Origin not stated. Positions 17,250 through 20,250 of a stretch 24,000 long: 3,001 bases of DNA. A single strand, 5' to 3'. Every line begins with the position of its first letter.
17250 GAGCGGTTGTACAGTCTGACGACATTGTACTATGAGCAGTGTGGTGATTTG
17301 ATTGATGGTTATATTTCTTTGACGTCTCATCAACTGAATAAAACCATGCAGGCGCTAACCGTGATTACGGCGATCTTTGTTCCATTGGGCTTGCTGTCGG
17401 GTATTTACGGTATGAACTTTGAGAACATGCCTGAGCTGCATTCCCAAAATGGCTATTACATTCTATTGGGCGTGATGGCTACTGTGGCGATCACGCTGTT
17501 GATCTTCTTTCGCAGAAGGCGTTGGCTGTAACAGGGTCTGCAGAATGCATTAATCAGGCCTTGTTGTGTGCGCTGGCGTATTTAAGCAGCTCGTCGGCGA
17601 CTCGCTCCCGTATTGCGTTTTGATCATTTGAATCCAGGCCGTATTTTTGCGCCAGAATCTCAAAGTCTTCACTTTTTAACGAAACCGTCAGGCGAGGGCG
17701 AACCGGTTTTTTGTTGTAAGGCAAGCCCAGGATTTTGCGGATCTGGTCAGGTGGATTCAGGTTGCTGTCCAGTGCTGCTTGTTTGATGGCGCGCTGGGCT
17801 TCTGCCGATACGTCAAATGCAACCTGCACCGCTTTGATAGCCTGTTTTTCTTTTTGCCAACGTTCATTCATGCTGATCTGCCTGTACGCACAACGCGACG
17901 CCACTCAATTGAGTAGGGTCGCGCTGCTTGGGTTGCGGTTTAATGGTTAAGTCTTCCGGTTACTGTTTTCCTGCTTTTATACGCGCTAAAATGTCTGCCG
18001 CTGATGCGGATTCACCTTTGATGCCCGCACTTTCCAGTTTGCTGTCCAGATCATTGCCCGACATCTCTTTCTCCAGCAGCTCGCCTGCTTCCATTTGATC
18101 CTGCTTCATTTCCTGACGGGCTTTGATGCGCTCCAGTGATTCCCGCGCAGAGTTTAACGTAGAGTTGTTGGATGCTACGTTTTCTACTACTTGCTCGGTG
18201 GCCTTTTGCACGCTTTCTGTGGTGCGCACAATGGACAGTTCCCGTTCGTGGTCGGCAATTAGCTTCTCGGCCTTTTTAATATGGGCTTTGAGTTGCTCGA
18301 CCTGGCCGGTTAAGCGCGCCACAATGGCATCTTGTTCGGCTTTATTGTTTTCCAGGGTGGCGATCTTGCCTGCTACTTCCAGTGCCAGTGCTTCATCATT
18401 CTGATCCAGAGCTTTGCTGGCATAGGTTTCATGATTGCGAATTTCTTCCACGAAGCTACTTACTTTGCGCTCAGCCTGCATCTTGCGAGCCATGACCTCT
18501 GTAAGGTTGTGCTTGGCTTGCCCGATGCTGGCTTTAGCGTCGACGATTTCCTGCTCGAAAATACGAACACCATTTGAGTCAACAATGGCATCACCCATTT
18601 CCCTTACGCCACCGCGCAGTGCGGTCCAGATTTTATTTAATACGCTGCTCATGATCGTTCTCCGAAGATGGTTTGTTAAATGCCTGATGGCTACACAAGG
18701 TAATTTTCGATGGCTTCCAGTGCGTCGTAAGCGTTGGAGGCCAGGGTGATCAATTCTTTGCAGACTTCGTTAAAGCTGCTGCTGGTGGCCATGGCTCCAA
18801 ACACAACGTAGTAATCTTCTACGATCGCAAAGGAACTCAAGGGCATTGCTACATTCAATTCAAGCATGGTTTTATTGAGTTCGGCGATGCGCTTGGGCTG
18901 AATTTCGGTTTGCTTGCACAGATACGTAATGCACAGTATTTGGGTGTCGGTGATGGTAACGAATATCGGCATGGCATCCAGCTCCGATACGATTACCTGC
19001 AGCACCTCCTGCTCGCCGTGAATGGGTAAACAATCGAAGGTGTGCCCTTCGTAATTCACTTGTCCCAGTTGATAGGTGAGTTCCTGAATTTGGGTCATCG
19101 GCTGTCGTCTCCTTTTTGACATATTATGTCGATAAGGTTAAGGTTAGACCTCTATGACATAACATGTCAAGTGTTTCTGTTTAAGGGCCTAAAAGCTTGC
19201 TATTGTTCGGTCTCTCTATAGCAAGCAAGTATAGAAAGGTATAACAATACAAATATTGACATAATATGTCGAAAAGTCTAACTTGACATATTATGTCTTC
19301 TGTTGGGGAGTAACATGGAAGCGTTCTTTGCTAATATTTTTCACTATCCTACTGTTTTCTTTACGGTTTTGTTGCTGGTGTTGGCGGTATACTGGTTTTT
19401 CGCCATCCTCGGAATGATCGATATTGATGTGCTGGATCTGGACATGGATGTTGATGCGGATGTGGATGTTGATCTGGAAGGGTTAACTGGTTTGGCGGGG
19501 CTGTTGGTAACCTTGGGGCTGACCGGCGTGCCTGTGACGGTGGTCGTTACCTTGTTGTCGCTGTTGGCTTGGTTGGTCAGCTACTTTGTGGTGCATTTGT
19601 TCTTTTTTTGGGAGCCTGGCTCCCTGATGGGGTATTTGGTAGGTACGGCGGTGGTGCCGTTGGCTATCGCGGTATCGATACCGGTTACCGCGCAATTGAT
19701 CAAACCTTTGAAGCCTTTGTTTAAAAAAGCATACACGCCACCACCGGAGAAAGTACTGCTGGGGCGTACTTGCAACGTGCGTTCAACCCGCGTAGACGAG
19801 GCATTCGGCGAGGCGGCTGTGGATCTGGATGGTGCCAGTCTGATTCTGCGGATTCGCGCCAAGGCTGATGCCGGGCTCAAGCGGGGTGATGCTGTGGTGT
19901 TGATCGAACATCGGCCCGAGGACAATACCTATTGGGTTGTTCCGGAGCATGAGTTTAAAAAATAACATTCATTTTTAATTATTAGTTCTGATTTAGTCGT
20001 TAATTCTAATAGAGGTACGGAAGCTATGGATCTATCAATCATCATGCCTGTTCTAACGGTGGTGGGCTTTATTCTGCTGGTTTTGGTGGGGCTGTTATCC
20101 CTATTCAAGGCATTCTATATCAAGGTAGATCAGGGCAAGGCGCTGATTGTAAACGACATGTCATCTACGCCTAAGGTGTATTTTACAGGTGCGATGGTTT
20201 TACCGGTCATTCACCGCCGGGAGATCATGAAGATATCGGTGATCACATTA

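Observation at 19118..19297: Four copies of a 13-bp palindrome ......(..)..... arranged in mirror image over two divergent TTGACA promoters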

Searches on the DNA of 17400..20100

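Call 80: search_rna_families(source=window, start=17400, end=20100, threshold=evalue, max_evalue=1)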
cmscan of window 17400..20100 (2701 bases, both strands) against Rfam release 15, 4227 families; matches with E-value up to 1: 0.
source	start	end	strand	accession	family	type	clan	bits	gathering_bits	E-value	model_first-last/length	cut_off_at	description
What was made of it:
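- There is no Rfam match (call 80).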

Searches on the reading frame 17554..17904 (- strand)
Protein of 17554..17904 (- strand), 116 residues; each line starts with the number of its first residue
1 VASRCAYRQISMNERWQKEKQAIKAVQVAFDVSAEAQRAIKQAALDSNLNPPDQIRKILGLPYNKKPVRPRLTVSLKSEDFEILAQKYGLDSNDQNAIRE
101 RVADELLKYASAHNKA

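Call 4: search_protein_families(library=pfam, proteins=[window:17554-17904:-], max_evalue=0.01)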
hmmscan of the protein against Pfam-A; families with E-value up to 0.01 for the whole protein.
window:17554-17904:- (116 aa): 0 families

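Call 6: find_homologous_proteins(query=window:17554-17871:-)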
Query window:17554-17871:- (105 aa): 441 proteins with E <= 0.001 among 453 candidates; the best 120 are listed.
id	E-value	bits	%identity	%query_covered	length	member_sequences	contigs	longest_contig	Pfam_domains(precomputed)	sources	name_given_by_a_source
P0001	1.8e-53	197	91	100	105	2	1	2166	-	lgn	-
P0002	1.9e-52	193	92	95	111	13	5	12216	-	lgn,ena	-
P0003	4.8e-51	189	88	97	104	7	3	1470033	-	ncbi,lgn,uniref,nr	ncbi:hypothetical protein [Ketobacter sp.]|uniref:hypothetical protein n=1 Tax=Ketobacter sp. TaxID=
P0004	1.9e-50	187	86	99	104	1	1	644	-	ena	-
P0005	2.5e-50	187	89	95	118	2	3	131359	-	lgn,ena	-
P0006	8.4e-49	182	84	98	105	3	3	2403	-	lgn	-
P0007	1.8e-48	181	86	95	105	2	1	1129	-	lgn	-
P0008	1.5e-45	171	81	95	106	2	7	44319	-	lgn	-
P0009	5.7e-43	163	80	94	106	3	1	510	-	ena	-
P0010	1.3e-42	162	80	94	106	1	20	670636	-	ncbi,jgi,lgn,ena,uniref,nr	ncbi:hypothetical protein FT643_06550 [Ketobacter sp. MCCC 1A13808]|uniref:hypothetical protein n=1 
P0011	1.7e-42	161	77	96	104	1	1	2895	-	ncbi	-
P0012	9.2e-42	159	79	94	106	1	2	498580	-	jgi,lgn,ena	-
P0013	2.3e-41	158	74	93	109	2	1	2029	-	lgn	-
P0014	3.4e-41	157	73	92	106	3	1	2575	-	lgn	-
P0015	4.8e-41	157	72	93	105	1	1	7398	-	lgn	-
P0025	7.6e-40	153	73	93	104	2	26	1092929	-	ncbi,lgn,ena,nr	ncbi:MAG: hypothetical protein HPY82_06635 [Gammaproteobacteria bacterium]|nr:hypothetical protein [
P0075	2.4e-26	110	52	95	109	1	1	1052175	-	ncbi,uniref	ncbi:hypothetical protein ACFSJY_16965 [Thalassotalea euphylliae]|uniref:hypothetical protein n=1 Ta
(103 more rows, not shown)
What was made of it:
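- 17554..17871 (-): Candidate repressor: 105-aa predicted single-chain tandem ribbon-helix-helix protein, last gene of the leftward operon. Family of 441 unnamed proteins (call 6).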

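Call 8: search_protein_families(library=ncbifam, proteins=[window:17554-17904:-], max_evalue=0.01)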
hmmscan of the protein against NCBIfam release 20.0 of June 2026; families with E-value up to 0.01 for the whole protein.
window:17554-17904:- (116 aa): 0 families

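Call 10: find_encoding_contigs(protein=P0010, flank=7000, max_places=2)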
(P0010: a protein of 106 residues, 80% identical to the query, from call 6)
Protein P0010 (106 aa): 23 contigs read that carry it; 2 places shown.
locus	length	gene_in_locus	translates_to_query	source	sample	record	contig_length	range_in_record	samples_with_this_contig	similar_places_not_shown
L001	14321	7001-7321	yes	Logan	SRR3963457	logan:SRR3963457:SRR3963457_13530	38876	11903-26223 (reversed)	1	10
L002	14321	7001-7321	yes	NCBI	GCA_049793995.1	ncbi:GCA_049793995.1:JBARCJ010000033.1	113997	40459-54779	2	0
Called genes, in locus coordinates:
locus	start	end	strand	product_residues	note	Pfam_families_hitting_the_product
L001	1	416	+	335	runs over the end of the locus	PF09375:Peptidase_M75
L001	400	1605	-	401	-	PF17785:PUA_3, PF10672:Methyltrans_SAM, PF03602:Cons_hypoth95, PF09445:Methyltransf_15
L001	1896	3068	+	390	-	-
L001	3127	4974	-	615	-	PF00999:Na_H_Exchanger, PF02254:TrkA_N (faint)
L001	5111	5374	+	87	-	PF01541:GIY-YIG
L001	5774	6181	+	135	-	PF09938:DUF2170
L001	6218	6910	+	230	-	PF04012:PspA_IM30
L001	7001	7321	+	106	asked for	-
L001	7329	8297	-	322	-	PF01544:CorA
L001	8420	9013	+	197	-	PF07606:DUF1569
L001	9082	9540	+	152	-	PF00254:FKBP_C (weak)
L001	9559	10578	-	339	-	PF13469:Sulfotransfer_3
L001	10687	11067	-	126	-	-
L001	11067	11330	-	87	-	-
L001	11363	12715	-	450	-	PF14269:Arylsulfotran_2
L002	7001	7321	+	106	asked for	-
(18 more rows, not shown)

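Call 11: find_encoding_contigs(protein=P0025, flank=7000, max_places=2)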
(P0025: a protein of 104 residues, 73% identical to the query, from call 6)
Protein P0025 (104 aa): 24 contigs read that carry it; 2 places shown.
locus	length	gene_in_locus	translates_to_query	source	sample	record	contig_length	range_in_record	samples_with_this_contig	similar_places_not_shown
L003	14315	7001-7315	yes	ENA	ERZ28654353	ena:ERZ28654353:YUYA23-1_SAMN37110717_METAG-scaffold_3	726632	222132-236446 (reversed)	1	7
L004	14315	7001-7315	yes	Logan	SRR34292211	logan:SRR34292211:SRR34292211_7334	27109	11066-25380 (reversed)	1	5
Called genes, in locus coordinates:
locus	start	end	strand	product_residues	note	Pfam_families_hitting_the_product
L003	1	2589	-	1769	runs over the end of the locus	PF12458:DUF3686, PF00004:AAA (faint), PF07728:AAA_5 (faint), PF25472:DUF7902, PF13401:AAA_22 (faint)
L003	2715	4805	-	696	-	-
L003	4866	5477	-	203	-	-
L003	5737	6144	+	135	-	PF09938:DUF2170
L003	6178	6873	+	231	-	PF04012:PspA_IM30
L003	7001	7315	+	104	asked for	-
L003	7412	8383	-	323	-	PF01544:CorA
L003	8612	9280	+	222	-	PF01814:Hemerythrin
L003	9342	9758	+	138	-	-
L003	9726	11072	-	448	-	PF01243:PNPOx_N (weak), PF01590:GAF, PF13185:GAF_2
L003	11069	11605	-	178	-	-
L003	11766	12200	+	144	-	-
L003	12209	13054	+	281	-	-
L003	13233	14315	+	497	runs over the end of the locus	PF11815:DUF3336, PF01734:Patatin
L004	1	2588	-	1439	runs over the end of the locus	?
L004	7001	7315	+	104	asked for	-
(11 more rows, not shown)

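Call 12: find_encoding_contigs(protein=P0075, flank=7000, max_places=2)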
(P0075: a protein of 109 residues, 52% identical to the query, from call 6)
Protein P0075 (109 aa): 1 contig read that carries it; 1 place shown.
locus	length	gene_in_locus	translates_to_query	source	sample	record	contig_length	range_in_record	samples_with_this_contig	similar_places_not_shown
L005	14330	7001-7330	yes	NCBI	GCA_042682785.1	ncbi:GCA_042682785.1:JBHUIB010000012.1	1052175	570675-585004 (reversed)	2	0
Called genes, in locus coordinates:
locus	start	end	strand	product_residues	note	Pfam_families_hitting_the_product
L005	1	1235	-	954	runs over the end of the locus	PF03710:GlnE, PF08335:GlnD_UR_UTase, PF03710:GlnE, PF08335:GlnD_UR_UTase (weak)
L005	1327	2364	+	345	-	-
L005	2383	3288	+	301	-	PF03994:DUF350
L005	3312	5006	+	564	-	PF01564:Spermine_synth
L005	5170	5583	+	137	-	PF09938:DUF2170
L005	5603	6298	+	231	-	PF04012:PspA_IM30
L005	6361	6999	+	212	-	-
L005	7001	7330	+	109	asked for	-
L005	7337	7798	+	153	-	PF00520:Ion_trans (weak), PF07885:Ion_trans_2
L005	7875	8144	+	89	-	PF01519:DUF16, PF04728:LPP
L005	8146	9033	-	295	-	PF03734:YkuD, PF17969:Ldt_C (weak)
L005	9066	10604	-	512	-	PF01928:CYTH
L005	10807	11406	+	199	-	PF08239:SH3_3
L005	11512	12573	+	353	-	PF04464:Glyphos_transf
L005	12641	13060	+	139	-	PF01467:CTP_transf_like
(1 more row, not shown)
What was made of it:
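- The RHH ORF starts one base after the preceding gene ends in Thalassotalea (call 12), indicating co-transcription.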

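Call 19: search_solved_structures(query=A1, max_evalue=10, show_alignments=2)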
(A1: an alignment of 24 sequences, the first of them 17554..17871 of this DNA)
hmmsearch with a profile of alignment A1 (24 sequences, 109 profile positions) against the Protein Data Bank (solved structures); distinct sequences matched with E-value up to 10: 4.
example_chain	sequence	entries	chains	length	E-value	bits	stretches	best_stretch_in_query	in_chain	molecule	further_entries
5fvk_A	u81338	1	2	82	0.55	13.4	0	72-99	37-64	VACUOLAR PROTEIN SORTING-ASSOCIATED PROTEIN 4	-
4niq_A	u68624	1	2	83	0.57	13.4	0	72-99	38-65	Vacuolar protein sorting-associated protein 4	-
5fvl_A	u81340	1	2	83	0.57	13.4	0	72-99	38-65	VACUOLAR PROTEIN SORTING-ASSOCIATED PROTEIN 4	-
2v6x_A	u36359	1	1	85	0.61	13.3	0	72-99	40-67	VACUOLAR PROTEIN SORTING-ASSOCIATED PROTEIN 4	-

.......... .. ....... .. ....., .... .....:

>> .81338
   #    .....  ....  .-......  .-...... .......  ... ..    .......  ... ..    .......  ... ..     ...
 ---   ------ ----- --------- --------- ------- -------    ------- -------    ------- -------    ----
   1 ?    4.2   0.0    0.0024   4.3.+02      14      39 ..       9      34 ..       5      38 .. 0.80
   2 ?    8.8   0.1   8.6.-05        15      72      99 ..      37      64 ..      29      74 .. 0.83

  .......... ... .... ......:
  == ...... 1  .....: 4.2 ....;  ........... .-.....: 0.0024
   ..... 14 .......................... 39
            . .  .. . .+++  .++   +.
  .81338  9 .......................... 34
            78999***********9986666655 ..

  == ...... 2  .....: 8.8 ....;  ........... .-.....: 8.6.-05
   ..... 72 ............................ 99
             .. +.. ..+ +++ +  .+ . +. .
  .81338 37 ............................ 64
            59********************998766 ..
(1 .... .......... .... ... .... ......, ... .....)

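Call 24: predict_structure(alignment_id=A1)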
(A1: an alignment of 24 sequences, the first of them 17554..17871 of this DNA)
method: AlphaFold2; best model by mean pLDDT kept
length: 105 residues; sequences in the alignment: 24
mean_pLDDT: 73.7   pTM: 0.58
mean pLDDT of the five models: 73.7, 69.4, 68.0, 66.7, 56.5
residues with pLDDT >= 90: 1; 70-90: 71; 50-70: 23; < 50: 10
segments of 3 or more residues with pLDDT < 50: 8-13
pLDDT, mean of each block of 10 residues (from residue 1): 48 56 77 82 82 64 75 87 83 84 72
secondary structure, 60 per line:
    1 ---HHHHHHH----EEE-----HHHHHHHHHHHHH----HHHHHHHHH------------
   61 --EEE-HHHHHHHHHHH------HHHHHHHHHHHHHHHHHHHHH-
elements in order: H4-10 E15-17 H23-35 H40-48 E63-65 H67-77 H84-104

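Call 27: fold_search(model_id=the predicted structure, library=pdb)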
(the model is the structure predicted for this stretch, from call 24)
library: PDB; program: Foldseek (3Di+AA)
matches with E <= 10: 101; with E <= 0.001: 0
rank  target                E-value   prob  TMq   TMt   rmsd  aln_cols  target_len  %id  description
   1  4hv0_D                3.6e-01  0.54  0.36  0.38   5.9        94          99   16  Structure and Function of AvtR, a Novel Transcriptional Regulator from a Hyperthermophilic Archaeal Lipothrixvirus (released 2012-11-21)
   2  9f0x_E                5.1e-01  0.51  0.41  0.38  11.0       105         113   16  CryoEM structure of the F plasmid relaxosome in its pre-initiation state, derived from the ds-27_+143-R Locally-refine (released 2025-06-04)
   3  9f0y_F                5.8e-01  0.51  0.39  0.36  10.8        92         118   17  CryoEM structure of the F plasmid relaxosome with TraI in its TE mode, derived from the ss-27_+8ds+9_+143-R Locally-re (released 2025-06-04)
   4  9f10_E                8.2e-01  0.30  0.37  0.35  10.6        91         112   19  CryoEM structure of the F plasmid relaxosome with TraI in its TE mode, without accessory protein TraM. Derived from th (released 2025-06-04)
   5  9f0y_G                8.6e-01  0.25  0.36  0.36   9.4        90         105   21  CryoEM structure of the F plasmid relaxosome with TraI in its TE mode, derived from the ss-27_+8ds+9_+143-R Locally-re (released 2025-06-04)
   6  4hv0_A                9.7e-01  0.35  0.38  0.42   7.7        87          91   21  Structure and Function of AvtR, a Novel Transcriptional Regulator from a Hyperthermophilic Archaeal Lipothrixvirus (released 2012-11-21)
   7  9f0z_E                1.0e+00  0.20  0.36  0.35  10.2       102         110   18  CryoEM structure of the F plasmid relaxosome with truncated TraI1-863 in its TE mode, derived from the ss-27_+8ds+9_+1 (released 2025-06-04)
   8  4hv0_B                1.1e+00  0.38  0.39  0.43   7.3        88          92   19  Structure and Function of AvtR, a Novel Transcriptional Regulator from a Hyperthermophilic Archaeal Lipothrixvirus (released 2012-11-21)
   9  1lli_A                1.5e+00  0.08  0.24  0.27  11.2        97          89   13  THE CRYSTAL STRUCTURE OF A MUTANT PROTEIN WITH ALTERED BUT IMPROVED HYDROPHOBIC CORE PACKING (released 1994-08-31)
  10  9f0x_F                1.5e+00  0.23  0.41  0.37  10.4        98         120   18  CryoEM structure of the F plasmid relaxosome in its pre-initiation state, derived from the ds-27_+143-R Locally-refine (released 2025-06-04)
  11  3kxa_B                1.8e+00  0.11  0.23  0.19   9.0        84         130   19  Crystal Structure of NGO0477 from Neisseria gonorrhoeae (released 2010-01-19)
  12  5tzf_I                2.1e+00  0.09  0.21  0.26   8.8        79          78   15  Structure of the BldD CTD(D116A)-(c-di-GMP)2 intermediate, form 1 (released 2017-04-19)
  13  4lrv_E                2.2e+00  0.23  0.43  0.44   8.9        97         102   15  Crystal structure of DndE from Escherichia coli B7A involved in DNA phosphorothioation modification (released 2013-08-28)
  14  3kxa_A                2.6e+00  0.08  0.23  0.19   9.0        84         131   19  Crystal Structure of NGO0477 from Neisseria gonorrhoeae (released 2010-01-19)
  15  4fbi_A                2.6e+00  0.08  0.21  0.28   8.0        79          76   14  Crystal Structure of an R46A mutant of the Restriction-Modification Controller Protein C.Esp1396I (Trigonal Form) (released 2013-04-10)
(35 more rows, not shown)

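Call 35: search_protein_families(library=pfam, alignment_id=A1, max_evalue=10)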
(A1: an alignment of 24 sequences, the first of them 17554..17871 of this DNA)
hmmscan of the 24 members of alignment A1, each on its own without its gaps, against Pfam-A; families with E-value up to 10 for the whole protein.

A. member 1, window:17554-17871:- (105 aa): 0 families

B. families by the number of members that match (of 24 scanned): 9 families
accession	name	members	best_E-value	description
PF25760.1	Phage_RB18_ORF43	7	0.0027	Phage RB18 ORF43.1 protein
PF21983.2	NikA-like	2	0.084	Mobilization protein NikA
PF00456.26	Transketolase_N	1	0.055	Transketolase, thiamine diphosphate binding domain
PF02838.20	Glyco_hydro_20b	1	0.074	Glycosyl hydrolase family 20, domain 2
PF17405.8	Nrap_D4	1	0.13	Nrap protein nucleotidyltransferase domain 4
PF06102.17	RRP36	1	0.14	rRNA biogenesis protein RRP36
PF18070.6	Cas9_PI2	1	0.21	CRISPR-Cas9 PI domain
PF23807.1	RHH_10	1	0.22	Ribbon-helix-helix protein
PF10332.14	DUF2418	1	0.23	Protein of unknown function (DUF2418)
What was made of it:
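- On Ribbon-helix-helix (MetJ/Arc) superfamily DNA-binding proteins: With E up to 10, only stray hits appear: NikA-like in 2 of 24 members and RHH_10 in 1 of 24 (call 35).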

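Call 51: predict_structure(alignment_id=A4)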
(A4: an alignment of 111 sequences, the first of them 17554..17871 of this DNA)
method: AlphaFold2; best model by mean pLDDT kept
length: 105 residues; sequences in the alignment: 111
mean_pLDDT: 72.0   pTM: 0.55
mean pLDDT of the five models: 72.0, 69.3, 68.0, 67.3, 61.2
residues with pLDDT >= 90: 0; 70-90: 69; 50-70: 26; < 50: 10
segments of 3 or more residues with pLDDT < 50: 8-13
pLDDT, mean of each block of 10 residues (from residue 1): 47 55 75 80 80 63 72 86 82 82 67
secondary structure, 60 per line:
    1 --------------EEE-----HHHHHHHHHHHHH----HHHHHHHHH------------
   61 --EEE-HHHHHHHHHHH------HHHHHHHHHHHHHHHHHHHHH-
elements in order: E15-17 H23-35 H40-48 E63-65 H67-77 H84-104
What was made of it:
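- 17554..17871 (-): AF2 topology is beta-alpha-alpha twice (calls 24, 51).
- On Ribbon-helix-helix (MetJ/Arc) superfamily DNA-binding proteins: These are the only two strands and DSSP marks both as bridged, so they pair with each other (calls 24, 51).
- On Single-chain tandem RHH proteins (TraY of F, AvtR): The topology fits (calls 24, 51).
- Two AF2 runs give E15-17/H23-35/H40-48 and E63-65/H67-77/H84-104 (calls 24, 51). The ORF is the only product of the conserved DUF2170-PspA-ORF core with a predicted DNA-binding fold (calls 24, 51).
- Tried and rejected: A deeper alignment (111 sequences) did not improve the AF2 model (call 51 against call 24).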

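Call 55: fold_search(model_id=the predicted structure, library=pdb)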
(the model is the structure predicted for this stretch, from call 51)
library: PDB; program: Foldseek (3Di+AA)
matches with E <= 10: 83; with E <= 0.001: 0
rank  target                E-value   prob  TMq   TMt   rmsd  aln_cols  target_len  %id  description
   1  4hv0_D                5.7e-01  0.28  0.32  0.33   8.3        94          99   21  Structure and Function of AvtR, a Novel Transcriptional Regulator from a Hyperthermophilic Archaeal Lipothrixvirus (released 2012-11-21)
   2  9f0y_F                6.4e-01  0.60  0.43  0.39  10.6        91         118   12  CryoEM structure of the F plasmid relaxosome with TraI in its TE mode, derived from the ss-27_+8ds+9_+143-R Locally-re (released 2025-06-04)
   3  9f0x_G                8.1e-01  0.54  0.47  0.48   9.5        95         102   14  CryoEM structure of the F plasmid relaxosome in its pre-initiation state, derived from the ds-27_+143-R Locally-refine (released 2025-06-04)
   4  9f0x_E                9.1e-01  0.41  0.41  0.39  10.5        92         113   17  CryoEM structure of the F plasmid relaxosome in its pre-initiation state, derived from the ds-27_+143-R Locally-refine (released 2025-06-04)
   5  4hv0_A                1.0e+00  0.33  0.38  0.42   7.7        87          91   21  Structure and Function of AvtR, a Novel Transcriptional Regulator from a Hyperthermophilic Archaeal Lipothrixvirus (released 2012-11-21)
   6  9f10_E                1.0e+00  0.20  0.36  0.34  10.5        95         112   15  CryoEM structure of the F plasmid relaxosome with TraI in its TE mode, without accessory protein TraM. Derived from th (released 2025-06-04)
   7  4hv0_B                1.2e+00  0.35  0.38  0.43   7.4        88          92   19  Structure and Function of AvtR, a Novel Transcriptional Regulator from a Hyperthermophilic Archaeal Lipothrixvirus (released 2012-11-21)
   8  9f0z_E                1.3e+00  0.15  0.34  0.33   9.7        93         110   16  CryoEM structure of the F plasmid relaxosome with truncated TraI1-863 in its TE mode, derived from the ss-27_+8ds+9_+1 (released 2025-06-04)
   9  9f0y_G                1.5e+00  0.28  0.42  0.42   9.1        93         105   15  CryoEM structure of the F plasmid relaxosome with TraI in its TE mode, derived from the ss-27_+8ds+9_+143-R Locally-re (released 2025-06-04)
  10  9f0x_F                1.8e+00  0.12  0.32  0.30  10.8        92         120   15  CryoEM structure of the F plasmid relaxosome in its pre-initiation state, derived from the ds-27_+143-R Locally-refine (released 2025-06-04)
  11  3kxa_B                1.8e+00  0.10  0.23  0.19   9.0        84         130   19  Crystal Structure of NGO0477 from Neisseria gonorrhoeae (released 2010-01-19)
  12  3trb_A                2.0e+00  0.09  0.24  0.27  11.7        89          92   11  Structure of an addiction module antidote protein of a HigA (higA) family from Coxiella burnetii (released 2011-09-28)
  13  5xj0_F                2.2e+00  0.06  0.22  0.10  10.9        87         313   25  T. thermophilus RNA polymerase holoenzyme bound with gp39 and gp76 (released 2017-12-20)
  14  1lli_A                2.5e+00  0.08  0.22  0.25   9.5        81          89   14  THE CRYSTAL STRUCTURE OF A MUTANT PROTEIN WITH ALTERED BUT IMPROVED HYDROPHOBIC CORE PACKING (released 1994-08-31)
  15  3kxa_A                2.6e+00  0.08  0.23  0.19   9.0        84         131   19  Crystal Structure of NGO0477 from Neisseria gonorrhoeae (released 2010-01-19)
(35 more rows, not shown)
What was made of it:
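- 17554..17871 (-): Top fold hits are AvtR and F TraY, but weak (calls 27, 55).
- On Ribbon-helix-helix (MetJ/Arc) superfamily DNA-binding proteins: The top 10 Foldseek hits of both models are all AvtR or F TraY, but E = 0.36-1.8, probability at most 0.6 and TM 0.32-0.48 (calls 27, 55).
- Closest known: F-plasmid TraY and archaeal virus AvtR. Same: These are the top-ranked structural neighbours of both models (calls 27, 55).
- The ten best Foldseek hits are all AvtR or F TraY (calls 27, 55). Foldseek E-values are 0.4-1.8 with TM 0.32-0.48 (calls 27, 55).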

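Call 73: search_dna_similar(query=window:17554-17871:-, collection=plasmids, mode=protein, max_evalue=0.00001, max_rows=20)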
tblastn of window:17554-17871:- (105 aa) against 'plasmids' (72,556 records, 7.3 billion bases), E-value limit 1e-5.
No match.

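Call 87: find_encoding_contigs(protein=window:17554-17871:-, flank=3000, max_places=3)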
Protein window:17554-17871:- (105 aa): 10 contigs read that carry it; 3 places shown.
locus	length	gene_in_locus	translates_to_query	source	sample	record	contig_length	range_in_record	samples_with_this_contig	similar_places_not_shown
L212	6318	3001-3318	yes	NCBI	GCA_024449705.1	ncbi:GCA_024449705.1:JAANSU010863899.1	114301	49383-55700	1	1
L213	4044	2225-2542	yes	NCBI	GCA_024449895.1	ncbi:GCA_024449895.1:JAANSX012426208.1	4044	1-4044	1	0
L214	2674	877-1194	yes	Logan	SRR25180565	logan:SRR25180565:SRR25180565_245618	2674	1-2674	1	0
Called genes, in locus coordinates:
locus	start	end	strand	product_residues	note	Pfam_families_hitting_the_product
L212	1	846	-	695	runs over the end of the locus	-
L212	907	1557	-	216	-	-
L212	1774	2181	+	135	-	PF09938:DUF2170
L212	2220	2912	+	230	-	PF04012:PspA_IM30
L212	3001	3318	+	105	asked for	-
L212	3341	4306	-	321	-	PF01544:CorA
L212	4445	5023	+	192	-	PF07606:DUF1569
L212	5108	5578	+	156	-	-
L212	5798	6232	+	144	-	PF13560:HTH_31 (faint), PF21291:CYNS_N, PF02560:Cyanate_lyase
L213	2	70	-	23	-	?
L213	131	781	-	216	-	-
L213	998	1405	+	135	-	PF09938:DUF2170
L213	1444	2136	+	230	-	PF04012:PspA_IM30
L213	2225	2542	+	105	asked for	-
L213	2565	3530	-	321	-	PF01544:CorA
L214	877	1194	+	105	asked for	-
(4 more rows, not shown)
